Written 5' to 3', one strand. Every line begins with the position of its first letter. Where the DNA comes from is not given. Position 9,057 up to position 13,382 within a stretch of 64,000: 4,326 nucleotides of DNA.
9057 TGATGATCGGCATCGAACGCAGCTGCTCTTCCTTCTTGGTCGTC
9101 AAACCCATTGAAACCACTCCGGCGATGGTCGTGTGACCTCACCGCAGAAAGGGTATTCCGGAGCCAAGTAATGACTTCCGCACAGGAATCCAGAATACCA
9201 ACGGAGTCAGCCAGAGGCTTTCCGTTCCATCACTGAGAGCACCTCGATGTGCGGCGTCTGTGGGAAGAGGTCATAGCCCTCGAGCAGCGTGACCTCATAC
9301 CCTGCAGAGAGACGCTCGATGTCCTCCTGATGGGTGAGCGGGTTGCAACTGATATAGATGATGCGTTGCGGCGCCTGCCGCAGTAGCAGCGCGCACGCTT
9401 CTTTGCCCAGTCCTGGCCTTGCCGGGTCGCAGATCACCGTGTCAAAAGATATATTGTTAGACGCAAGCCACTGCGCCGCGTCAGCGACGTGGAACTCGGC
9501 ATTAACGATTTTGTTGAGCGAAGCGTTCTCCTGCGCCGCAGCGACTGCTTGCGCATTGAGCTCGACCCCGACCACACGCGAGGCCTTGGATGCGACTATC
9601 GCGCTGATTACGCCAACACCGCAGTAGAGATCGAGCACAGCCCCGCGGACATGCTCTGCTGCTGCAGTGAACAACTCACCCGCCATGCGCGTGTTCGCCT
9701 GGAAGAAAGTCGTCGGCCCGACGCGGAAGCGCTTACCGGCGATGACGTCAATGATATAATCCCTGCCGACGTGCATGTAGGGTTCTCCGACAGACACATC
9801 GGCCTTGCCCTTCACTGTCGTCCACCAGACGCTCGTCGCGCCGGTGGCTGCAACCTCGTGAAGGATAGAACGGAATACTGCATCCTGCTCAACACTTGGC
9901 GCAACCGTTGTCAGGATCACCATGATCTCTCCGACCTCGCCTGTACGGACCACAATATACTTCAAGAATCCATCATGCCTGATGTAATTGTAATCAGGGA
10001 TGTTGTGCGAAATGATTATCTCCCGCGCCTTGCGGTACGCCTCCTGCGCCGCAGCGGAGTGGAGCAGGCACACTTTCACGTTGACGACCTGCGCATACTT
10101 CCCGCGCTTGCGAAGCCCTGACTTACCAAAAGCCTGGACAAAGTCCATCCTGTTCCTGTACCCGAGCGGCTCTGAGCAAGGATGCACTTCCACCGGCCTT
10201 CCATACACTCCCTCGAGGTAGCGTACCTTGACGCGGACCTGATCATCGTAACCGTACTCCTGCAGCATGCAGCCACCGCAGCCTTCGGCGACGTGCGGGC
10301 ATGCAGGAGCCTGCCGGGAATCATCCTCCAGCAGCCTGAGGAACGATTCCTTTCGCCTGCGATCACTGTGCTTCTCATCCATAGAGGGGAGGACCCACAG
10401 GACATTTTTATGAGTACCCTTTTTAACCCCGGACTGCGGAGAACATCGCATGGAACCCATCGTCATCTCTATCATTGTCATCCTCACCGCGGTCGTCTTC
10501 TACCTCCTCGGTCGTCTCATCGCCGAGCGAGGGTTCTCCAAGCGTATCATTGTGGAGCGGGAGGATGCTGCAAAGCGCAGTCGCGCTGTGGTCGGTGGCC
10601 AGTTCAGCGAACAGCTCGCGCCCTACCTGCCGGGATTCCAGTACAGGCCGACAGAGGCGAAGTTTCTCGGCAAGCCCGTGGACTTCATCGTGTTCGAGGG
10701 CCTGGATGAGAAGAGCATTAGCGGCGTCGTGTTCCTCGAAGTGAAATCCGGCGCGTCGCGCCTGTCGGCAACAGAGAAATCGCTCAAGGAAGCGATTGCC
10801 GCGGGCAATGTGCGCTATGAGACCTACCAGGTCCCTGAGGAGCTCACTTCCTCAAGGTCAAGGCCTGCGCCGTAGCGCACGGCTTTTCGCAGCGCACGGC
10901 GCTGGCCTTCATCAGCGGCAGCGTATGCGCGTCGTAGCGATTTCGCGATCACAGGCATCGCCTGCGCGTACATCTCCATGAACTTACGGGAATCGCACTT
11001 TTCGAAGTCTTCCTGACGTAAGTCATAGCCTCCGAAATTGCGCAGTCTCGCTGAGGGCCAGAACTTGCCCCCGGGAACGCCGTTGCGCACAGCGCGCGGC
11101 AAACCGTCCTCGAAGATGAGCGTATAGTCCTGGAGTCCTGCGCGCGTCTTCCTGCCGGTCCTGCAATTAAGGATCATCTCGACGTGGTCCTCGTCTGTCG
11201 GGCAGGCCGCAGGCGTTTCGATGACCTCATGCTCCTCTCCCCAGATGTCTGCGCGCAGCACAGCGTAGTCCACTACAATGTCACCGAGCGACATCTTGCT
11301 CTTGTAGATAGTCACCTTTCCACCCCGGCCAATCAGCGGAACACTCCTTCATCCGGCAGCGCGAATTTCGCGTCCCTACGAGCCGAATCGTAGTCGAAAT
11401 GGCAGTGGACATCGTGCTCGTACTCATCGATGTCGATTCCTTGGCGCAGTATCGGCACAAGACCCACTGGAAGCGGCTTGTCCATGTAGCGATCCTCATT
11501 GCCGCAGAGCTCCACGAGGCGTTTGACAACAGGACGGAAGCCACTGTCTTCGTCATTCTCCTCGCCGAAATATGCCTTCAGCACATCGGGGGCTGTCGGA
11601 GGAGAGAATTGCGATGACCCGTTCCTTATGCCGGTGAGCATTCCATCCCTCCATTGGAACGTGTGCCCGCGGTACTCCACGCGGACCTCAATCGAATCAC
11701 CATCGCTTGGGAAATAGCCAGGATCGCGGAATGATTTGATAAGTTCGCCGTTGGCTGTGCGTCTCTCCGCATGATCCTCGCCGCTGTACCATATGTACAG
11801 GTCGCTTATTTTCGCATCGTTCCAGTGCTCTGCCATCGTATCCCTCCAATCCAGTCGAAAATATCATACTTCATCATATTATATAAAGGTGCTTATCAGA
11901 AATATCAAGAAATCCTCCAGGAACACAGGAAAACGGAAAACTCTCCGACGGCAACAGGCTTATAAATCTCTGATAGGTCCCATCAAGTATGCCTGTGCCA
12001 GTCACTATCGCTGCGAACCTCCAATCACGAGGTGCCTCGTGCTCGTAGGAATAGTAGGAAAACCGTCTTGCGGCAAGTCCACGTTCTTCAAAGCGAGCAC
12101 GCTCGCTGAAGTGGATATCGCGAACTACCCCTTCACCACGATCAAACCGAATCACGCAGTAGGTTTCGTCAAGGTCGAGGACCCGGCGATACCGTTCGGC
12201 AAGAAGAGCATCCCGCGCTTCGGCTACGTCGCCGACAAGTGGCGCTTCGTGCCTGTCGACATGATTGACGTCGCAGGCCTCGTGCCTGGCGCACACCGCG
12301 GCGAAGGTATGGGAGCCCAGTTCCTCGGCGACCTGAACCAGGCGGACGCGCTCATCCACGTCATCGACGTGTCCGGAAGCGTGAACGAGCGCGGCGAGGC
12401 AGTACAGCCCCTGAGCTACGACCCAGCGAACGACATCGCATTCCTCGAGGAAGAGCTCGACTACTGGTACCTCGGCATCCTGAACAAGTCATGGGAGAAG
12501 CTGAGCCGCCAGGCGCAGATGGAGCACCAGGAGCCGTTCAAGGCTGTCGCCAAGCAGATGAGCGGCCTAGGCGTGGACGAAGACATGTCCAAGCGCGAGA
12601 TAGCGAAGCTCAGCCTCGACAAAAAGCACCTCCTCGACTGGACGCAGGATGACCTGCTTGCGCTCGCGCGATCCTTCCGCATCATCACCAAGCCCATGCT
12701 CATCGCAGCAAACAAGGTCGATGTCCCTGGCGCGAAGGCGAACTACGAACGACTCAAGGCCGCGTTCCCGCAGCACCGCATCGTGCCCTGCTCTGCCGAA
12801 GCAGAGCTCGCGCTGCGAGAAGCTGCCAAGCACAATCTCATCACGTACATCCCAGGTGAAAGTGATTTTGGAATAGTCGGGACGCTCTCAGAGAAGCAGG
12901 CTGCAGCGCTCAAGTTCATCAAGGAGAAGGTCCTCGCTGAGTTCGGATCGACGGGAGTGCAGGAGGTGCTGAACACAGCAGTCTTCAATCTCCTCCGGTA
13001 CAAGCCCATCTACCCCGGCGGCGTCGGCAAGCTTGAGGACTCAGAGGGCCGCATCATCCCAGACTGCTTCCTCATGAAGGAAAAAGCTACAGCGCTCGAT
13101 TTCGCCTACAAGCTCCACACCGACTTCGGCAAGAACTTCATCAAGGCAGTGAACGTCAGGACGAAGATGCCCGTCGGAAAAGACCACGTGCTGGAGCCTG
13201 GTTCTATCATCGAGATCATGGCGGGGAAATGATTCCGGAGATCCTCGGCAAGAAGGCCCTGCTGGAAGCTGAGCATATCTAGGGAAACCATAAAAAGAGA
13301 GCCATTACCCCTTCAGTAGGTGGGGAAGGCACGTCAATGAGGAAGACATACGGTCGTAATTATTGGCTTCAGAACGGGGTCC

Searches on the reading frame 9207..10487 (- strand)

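Call 33: search_protein_families(library=pfam, proteins=[window:9207-10487:-], max_evalue=0.001)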
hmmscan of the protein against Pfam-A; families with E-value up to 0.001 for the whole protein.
window:9207-10487:- (426 aa): 10 families
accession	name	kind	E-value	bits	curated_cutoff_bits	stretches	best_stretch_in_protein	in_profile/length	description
PF05958.17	tRNA_U5-meth_tr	-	7.8e-24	84.8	23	1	242-421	156-355/357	tRNA (Uracil-5-)-methyltransferase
PF13847.12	Methyltransf_31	-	8.1e-12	45.5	27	1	283-367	6-84/145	Methyltransferase domain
PF05175.20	MTS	-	1e-11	45.2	23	1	278-355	29-106/170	Methyltransferase small domain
PF13649.12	Methyltransf_25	-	9.7e-11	42.7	27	1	284-353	1-70/97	Methyltransferase domain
PF03602.21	Cons_hypoth95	-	3.2e-08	33.9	24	1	267-355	27-121/182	Conserved hypothetical protein 95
PF02475.24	TRM5-TYW2_MTfase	-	7.1e-08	33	28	1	251-334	7-92/164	TRM5/TYW2 methyltransferase domain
PF06325.19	PrmA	-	8.7e-08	32.4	22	1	281-353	163-232/296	Ribosomal protein L11 methyltransferase (PrmA)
PF08241.18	Methyltransf_11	-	9e-07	29.9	21.2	1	285-353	1-66/95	Methyltransferase domain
PF08242.18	Methyltransf_12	-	0.00016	22.8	30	1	285-353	1-71/98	Methyltransferase domain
PF09445.16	Methyltransf_15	-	0.00044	20.3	22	0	283-356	3-80/165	RNA cap guanine-N2 methyltransferase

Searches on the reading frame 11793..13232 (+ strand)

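Call 33: search_protein_families(library=pfam, proteins=[window:11793-13232:+], max_evalue=0.001)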
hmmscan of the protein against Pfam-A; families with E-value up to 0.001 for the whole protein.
window:11793-13232:+ (479 aa): 4 families
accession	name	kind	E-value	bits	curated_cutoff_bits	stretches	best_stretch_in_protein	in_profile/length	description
PF08438.16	YGR210-like_G4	-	1.2e-34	119.4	24.7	1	305-408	1-105/108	Obg-like GTPase YGR210-like, G4 motif-containing domain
PF01926.29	MMR_HSR1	-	3e-15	56.8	21.9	1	85-201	2-93/113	50S ribosome-binding GTPase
PF02824.27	TGS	-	1.3e-09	38.4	22.2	1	428-476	13-59/60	TGS domain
PF02421.24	FeoB_N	-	2.4e-05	24.4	27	1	85-121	3-39/156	Ferrous iron transport protein B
